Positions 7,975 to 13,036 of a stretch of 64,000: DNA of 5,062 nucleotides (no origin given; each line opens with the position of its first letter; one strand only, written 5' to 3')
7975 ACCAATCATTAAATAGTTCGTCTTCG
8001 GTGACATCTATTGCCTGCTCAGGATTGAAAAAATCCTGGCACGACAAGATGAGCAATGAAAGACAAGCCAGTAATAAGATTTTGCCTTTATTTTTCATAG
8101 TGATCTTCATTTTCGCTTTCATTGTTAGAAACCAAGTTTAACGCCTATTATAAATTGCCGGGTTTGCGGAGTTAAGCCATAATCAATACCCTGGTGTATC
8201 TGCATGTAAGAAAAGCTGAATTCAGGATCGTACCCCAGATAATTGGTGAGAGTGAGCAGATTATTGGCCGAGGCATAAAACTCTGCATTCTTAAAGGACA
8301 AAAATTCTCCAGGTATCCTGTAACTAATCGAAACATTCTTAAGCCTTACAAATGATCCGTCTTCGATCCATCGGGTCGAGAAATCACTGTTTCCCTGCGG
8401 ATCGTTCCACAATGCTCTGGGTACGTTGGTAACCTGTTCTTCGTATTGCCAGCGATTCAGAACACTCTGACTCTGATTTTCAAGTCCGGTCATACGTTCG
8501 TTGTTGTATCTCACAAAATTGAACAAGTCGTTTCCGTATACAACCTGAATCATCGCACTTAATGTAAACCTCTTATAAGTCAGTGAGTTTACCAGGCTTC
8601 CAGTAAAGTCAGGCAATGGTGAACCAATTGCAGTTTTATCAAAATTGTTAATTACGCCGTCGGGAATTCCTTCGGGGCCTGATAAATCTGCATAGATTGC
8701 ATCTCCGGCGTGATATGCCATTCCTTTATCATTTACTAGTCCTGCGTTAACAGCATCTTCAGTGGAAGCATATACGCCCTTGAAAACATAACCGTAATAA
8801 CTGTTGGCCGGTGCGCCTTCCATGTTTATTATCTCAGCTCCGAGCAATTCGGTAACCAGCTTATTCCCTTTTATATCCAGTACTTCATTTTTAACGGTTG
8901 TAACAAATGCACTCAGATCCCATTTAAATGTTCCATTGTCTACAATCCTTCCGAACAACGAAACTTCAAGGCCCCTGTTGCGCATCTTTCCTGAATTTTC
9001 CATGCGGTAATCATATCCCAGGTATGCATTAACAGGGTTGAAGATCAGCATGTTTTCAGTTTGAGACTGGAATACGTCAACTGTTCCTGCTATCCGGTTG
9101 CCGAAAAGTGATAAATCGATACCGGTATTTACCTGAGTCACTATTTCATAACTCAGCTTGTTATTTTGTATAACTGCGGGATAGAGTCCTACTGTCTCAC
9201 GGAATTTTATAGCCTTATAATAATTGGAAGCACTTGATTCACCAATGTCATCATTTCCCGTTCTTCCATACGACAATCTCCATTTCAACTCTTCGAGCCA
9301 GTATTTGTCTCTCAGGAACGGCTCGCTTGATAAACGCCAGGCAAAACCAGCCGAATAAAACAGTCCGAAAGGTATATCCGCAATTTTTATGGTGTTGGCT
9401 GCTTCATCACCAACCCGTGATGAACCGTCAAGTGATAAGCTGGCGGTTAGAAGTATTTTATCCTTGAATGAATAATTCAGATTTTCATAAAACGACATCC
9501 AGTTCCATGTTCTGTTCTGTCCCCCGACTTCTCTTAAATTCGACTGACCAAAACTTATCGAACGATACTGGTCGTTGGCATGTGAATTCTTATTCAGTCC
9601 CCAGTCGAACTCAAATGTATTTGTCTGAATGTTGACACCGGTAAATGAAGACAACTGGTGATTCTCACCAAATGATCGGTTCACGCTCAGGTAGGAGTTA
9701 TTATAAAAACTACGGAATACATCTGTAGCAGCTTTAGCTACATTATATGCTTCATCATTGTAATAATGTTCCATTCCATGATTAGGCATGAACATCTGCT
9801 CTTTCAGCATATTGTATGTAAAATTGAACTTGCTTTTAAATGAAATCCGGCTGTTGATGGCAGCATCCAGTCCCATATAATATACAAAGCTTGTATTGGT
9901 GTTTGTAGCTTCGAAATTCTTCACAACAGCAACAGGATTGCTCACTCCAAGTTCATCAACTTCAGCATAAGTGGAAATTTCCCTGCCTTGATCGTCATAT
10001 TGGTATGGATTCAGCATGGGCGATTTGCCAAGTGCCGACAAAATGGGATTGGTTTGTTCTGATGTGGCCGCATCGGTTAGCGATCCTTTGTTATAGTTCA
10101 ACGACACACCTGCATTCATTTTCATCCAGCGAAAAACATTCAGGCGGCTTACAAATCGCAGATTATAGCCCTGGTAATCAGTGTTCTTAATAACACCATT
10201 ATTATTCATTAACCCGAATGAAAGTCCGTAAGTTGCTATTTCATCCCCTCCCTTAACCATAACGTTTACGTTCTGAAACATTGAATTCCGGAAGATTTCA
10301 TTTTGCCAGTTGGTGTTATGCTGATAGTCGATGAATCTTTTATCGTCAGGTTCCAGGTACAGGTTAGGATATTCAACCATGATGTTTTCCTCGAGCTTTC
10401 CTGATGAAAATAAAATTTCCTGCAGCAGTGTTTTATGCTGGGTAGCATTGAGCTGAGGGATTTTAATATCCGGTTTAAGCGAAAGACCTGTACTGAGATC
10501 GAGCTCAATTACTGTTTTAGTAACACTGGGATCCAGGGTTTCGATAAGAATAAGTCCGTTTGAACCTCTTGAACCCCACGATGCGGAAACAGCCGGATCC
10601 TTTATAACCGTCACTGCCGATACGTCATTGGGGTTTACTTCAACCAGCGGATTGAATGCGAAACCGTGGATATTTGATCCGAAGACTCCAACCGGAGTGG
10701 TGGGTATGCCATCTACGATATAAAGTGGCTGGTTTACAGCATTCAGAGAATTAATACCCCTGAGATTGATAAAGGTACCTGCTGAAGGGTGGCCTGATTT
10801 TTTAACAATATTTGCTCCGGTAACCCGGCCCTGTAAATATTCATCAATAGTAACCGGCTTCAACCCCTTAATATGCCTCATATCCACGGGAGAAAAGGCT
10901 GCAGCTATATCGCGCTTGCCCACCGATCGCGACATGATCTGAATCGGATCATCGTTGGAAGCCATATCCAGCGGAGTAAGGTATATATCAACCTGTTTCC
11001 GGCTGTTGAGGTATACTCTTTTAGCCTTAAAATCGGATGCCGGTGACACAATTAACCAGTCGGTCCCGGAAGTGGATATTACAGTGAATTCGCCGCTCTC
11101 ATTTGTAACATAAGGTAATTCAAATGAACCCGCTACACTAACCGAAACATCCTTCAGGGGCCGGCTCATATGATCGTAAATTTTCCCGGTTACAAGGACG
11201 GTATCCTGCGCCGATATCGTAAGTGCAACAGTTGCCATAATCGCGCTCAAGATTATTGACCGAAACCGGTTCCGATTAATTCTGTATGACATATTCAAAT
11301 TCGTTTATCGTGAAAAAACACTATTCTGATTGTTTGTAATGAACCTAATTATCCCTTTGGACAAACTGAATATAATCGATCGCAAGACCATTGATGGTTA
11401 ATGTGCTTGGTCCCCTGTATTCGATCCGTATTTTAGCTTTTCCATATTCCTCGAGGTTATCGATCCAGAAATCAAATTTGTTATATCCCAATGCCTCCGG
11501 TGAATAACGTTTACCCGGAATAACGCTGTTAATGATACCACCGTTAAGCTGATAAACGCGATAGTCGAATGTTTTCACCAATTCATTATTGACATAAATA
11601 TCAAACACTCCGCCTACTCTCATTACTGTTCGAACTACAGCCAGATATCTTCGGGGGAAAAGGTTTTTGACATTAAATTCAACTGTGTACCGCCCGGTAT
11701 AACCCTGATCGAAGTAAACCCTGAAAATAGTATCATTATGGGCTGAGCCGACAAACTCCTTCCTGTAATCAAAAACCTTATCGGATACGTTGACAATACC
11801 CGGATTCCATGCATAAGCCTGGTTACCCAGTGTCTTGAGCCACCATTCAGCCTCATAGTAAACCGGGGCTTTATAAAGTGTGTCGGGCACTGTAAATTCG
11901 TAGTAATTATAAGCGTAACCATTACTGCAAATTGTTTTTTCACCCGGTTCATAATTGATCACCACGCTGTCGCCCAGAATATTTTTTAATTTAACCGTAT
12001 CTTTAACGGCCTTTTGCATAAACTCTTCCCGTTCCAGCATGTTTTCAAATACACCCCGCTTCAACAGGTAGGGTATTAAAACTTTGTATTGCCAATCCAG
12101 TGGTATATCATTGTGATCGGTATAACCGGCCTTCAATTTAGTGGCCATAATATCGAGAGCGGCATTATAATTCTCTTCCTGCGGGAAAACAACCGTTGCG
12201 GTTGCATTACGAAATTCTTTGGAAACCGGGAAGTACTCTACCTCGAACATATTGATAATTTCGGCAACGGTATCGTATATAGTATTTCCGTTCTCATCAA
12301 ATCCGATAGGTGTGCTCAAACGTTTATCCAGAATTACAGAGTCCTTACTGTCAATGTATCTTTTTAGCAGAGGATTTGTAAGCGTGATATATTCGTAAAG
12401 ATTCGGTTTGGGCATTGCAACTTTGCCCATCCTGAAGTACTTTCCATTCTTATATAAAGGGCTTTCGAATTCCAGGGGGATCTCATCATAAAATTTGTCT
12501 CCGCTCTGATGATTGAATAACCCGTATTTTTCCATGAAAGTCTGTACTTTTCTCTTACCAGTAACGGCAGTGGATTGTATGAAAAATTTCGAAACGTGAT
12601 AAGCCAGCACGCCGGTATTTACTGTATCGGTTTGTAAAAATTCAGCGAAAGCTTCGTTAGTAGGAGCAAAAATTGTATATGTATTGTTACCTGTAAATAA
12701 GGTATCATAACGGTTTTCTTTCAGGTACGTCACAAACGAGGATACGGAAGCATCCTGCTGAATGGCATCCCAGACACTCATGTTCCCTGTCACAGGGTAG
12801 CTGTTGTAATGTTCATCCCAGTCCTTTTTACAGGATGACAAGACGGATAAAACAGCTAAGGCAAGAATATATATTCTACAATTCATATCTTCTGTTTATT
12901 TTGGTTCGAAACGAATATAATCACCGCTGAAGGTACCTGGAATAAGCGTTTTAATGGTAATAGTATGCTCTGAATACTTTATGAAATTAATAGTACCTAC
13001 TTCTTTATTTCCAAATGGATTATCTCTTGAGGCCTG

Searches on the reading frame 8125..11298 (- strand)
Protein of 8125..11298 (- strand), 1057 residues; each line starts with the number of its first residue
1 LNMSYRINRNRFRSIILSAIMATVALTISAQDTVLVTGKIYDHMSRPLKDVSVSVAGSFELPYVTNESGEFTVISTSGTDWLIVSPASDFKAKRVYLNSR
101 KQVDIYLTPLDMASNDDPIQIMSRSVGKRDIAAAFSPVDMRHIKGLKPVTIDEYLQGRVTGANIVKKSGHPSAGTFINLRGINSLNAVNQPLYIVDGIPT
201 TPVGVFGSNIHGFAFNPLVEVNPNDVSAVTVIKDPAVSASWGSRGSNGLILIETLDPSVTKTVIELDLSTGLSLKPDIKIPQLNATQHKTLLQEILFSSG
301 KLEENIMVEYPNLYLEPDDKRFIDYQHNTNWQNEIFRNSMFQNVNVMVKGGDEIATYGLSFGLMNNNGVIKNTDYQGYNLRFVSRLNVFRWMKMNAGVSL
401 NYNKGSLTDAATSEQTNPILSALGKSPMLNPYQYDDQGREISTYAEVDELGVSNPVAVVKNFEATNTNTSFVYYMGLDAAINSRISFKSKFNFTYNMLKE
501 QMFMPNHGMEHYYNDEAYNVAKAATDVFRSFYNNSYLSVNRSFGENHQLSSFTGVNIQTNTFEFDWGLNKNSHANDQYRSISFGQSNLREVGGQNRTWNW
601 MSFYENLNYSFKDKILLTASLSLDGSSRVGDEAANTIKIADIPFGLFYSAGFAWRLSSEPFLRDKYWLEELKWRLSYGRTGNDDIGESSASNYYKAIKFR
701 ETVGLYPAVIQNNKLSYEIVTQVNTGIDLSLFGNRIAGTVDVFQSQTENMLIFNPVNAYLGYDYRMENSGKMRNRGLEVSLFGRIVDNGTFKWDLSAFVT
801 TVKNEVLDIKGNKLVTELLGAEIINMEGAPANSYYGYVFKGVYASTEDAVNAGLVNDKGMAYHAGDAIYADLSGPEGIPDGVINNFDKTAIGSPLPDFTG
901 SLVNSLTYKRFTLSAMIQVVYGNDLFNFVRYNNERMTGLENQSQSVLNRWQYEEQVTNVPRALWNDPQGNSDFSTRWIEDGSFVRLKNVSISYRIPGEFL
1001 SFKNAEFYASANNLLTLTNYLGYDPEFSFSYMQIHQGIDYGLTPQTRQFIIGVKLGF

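Call 37: search_protein_families(library=pfam, proteins=[window:8125-11298:-], max_evalue=0.00001)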
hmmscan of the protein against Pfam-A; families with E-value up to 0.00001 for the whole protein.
window:8125-11298:- (1057 aa): 1 family
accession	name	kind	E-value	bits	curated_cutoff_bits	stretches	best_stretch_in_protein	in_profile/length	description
PF07715.20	Plug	-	1.2e-12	48.8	23.9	1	128-248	2-106/107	TonB-dependent Receptor Plug Domain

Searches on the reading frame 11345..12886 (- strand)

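Call 37: search_protein_families(library=pfam, proteins=[window:11345-12886:-], max_evalue=0.00001)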
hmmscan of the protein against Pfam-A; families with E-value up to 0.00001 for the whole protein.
window:11345-12886:- (513 aa): 1 family
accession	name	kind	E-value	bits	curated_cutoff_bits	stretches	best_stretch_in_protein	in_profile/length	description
PF02469.27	Fasciclin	-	4.8e-08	33.7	22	1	48-120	3-84/123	Fasciclin domain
